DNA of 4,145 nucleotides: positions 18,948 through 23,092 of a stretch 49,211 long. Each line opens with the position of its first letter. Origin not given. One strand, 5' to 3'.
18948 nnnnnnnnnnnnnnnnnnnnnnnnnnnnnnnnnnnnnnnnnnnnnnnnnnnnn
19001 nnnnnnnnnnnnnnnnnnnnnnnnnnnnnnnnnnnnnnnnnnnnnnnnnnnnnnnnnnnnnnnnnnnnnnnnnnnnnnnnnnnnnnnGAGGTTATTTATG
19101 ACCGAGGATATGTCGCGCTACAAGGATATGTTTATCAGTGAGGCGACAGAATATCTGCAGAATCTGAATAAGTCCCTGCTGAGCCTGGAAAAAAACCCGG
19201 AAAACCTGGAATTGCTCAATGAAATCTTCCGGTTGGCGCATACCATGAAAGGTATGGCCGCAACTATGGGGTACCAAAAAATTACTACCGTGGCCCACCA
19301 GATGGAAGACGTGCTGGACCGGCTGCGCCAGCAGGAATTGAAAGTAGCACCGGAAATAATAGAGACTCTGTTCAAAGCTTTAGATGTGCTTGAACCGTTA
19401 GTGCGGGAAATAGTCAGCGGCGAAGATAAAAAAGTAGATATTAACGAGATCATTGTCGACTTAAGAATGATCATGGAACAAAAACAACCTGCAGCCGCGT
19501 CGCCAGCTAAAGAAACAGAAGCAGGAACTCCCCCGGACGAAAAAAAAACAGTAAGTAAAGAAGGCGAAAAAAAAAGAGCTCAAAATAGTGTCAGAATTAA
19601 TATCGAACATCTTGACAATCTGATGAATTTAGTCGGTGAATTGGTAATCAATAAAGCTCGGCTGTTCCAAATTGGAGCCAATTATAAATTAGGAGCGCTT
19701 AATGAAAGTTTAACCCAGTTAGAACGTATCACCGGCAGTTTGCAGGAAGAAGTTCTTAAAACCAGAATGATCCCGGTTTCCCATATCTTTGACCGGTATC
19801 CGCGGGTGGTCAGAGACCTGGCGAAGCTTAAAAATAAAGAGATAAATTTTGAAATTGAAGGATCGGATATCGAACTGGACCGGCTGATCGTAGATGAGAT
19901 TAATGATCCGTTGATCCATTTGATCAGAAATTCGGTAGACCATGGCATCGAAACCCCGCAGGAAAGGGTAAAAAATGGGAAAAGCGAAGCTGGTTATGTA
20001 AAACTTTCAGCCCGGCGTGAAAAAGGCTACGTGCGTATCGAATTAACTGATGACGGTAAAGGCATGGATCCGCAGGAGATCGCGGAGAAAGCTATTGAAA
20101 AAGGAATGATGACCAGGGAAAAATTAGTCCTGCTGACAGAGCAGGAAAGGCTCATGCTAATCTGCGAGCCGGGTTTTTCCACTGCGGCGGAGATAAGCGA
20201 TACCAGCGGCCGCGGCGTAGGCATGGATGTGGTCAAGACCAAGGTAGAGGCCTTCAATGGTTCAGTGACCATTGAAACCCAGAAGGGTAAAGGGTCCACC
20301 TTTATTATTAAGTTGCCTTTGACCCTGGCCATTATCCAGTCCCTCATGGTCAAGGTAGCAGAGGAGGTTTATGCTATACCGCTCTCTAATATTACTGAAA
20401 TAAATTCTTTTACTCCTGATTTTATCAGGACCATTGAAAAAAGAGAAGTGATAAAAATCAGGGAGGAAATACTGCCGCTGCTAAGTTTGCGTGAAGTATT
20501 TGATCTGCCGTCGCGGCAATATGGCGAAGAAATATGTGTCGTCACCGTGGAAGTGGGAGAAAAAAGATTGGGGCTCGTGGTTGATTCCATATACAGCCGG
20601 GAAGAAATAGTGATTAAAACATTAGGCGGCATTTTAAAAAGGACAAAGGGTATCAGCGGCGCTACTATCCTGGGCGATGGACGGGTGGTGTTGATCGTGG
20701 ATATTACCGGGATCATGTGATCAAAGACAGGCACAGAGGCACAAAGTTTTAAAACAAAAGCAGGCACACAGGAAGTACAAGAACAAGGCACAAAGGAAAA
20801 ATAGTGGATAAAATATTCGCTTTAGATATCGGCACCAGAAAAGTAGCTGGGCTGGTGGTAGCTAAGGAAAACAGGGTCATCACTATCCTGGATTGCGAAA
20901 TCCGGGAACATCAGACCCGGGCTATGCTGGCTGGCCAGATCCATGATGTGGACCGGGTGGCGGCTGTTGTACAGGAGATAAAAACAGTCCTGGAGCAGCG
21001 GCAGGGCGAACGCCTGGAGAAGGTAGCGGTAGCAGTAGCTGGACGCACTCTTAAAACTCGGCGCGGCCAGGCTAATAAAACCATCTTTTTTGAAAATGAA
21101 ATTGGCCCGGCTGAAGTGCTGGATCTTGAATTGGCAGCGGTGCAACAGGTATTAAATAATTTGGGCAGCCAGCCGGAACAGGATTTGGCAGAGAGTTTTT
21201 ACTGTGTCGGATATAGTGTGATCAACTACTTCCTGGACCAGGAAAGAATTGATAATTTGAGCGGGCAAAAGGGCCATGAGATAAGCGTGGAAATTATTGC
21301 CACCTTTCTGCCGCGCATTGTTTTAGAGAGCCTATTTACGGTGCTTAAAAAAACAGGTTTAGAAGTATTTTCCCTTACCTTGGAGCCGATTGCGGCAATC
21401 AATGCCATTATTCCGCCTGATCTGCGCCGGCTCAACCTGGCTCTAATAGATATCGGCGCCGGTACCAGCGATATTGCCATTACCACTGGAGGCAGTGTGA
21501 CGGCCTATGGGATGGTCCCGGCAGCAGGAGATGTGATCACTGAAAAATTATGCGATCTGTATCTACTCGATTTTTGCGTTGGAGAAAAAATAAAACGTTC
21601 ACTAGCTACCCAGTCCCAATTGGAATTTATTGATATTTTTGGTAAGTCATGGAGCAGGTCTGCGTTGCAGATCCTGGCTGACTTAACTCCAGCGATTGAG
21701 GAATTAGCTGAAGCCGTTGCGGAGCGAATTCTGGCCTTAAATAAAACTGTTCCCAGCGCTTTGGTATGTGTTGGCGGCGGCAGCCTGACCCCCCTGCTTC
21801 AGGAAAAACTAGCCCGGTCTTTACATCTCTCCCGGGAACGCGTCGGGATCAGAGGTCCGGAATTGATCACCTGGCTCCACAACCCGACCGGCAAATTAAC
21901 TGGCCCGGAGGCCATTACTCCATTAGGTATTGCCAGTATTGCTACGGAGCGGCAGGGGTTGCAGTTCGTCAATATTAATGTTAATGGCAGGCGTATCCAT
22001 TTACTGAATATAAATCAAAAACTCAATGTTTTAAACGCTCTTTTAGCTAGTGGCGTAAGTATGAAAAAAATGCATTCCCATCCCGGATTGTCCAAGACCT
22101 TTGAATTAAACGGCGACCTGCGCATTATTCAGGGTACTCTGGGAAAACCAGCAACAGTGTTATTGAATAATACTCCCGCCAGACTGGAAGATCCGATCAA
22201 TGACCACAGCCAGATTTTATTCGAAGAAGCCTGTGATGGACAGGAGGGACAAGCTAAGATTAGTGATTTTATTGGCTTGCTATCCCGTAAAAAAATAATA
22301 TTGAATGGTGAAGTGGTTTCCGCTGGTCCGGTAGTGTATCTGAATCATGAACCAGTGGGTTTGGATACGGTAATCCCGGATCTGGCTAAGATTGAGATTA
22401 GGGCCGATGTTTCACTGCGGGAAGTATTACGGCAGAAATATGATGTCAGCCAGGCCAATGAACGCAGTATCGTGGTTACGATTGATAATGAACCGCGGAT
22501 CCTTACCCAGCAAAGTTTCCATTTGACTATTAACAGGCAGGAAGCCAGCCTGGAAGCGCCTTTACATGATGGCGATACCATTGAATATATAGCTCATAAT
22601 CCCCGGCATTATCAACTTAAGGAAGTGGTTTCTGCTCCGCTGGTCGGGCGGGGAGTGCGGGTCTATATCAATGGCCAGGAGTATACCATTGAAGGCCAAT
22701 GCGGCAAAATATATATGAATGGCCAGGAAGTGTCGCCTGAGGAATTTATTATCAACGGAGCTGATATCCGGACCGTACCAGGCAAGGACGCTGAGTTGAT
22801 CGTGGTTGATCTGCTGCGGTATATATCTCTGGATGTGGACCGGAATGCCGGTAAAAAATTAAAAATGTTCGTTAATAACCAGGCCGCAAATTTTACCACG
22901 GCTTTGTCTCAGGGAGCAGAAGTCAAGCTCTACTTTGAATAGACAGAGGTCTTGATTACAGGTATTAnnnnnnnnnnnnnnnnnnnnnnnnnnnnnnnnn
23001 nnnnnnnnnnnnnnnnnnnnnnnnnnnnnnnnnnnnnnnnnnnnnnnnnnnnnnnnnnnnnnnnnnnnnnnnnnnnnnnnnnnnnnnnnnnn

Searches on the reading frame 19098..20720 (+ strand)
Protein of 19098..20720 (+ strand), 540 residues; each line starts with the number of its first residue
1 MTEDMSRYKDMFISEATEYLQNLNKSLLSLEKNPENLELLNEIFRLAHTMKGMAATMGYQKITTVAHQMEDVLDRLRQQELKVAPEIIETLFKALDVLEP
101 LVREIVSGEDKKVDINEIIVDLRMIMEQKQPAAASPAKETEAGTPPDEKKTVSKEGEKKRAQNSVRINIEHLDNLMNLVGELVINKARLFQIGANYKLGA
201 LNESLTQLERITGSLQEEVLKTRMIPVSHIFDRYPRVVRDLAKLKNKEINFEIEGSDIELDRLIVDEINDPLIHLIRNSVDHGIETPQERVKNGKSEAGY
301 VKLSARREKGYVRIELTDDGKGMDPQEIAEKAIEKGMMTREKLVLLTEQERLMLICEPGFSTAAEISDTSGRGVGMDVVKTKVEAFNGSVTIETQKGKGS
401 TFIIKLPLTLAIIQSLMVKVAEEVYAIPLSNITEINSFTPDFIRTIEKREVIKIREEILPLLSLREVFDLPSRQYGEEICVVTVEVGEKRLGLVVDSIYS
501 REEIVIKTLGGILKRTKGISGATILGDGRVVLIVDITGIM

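Call 20: search_protein_families(library=pfam, proteins=[window:19098-20720:+])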
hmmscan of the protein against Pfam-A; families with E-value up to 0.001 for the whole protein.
window:19098-20720:+ (540 aa): 5 families
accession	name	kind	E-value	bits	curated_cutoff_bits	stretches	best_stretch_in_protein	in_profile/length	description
PF01584.24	CheW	-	7e-29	100.6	23.5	1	415-539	2-133/138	CheW-like domain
PF01627.28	Hpt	-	3.2e-19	69.4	24.6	1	8-96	2-79/84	Hpt domain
PF02518.31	HATPase_c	-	1.2e-18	68.1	26.4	1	270-409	4-110/111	Histidine kinase-, DNA gyrase B-, and HSP90-like ATPase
PF02895.20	H-kinase_dim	-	5.3e-18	65.7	23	1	163-221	2-67/68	Signal transducing histidine kinase, homodimeric domain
PF13589.12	HATPase_c_3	-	0.00048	20.6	25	0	274-336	9-57/137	Histidine kinase-, DNA gyrase B-, and HSP90-like ATPase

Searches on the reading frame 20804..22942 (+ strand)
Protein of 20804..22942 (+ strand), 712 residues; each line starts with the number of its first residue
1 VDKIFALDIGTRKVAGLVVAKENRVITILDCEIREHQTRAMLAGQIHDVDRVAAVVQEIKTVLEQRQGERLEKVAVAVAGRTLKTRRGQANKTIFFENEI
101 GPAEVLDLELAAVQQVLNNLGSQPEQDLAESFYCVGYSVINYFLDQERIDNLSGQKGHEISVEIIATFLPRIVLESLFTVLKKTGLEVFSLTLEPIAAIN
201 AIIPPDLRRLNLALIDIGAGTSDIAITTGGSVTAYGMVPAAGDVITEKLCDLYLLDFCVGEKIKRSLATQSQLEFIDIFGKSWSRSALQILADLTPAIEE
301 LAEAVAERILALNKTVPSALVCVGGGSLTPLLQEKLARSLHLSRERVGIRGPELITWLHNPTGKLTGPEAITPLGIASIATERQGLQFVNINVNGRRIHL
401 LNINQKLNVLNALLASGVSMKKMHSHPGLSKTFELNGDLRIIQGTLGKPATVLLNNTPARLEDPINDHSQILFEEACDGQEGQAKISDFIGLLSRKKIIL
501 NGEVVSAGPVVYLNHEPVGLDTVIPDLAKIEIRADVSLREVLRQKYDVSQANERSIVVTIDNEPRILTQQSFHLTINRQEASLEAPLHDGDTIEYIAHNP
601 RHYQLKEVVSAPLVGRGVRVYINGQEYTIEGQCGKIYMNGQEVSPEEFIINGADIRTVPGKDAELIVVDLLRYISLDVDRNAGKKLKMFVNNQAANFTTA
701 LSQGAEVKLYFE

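Call 20: search_protein_families(library=pfam, proteins=[window:20804-22942:+])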
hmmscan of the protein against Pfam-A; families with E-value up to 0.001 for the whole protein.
window:20804-22942:+ (712 aa): 3 families
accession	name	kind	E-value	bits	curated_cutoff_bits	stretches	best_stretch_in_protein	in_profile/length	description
PF14450.12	FtsA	-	2.8e-07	31.4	31.8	1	213-353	1-113/127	Cell division protein FtsA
PF11104.14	PilM_2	-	0.00015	21.3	27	0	190-266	159-236/340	Type IV pilus assembly protein PilM;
PF06723.19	MreB_Mbl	-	0.00023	20.6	27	1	187-252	122-187/327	MreB/Mbl protein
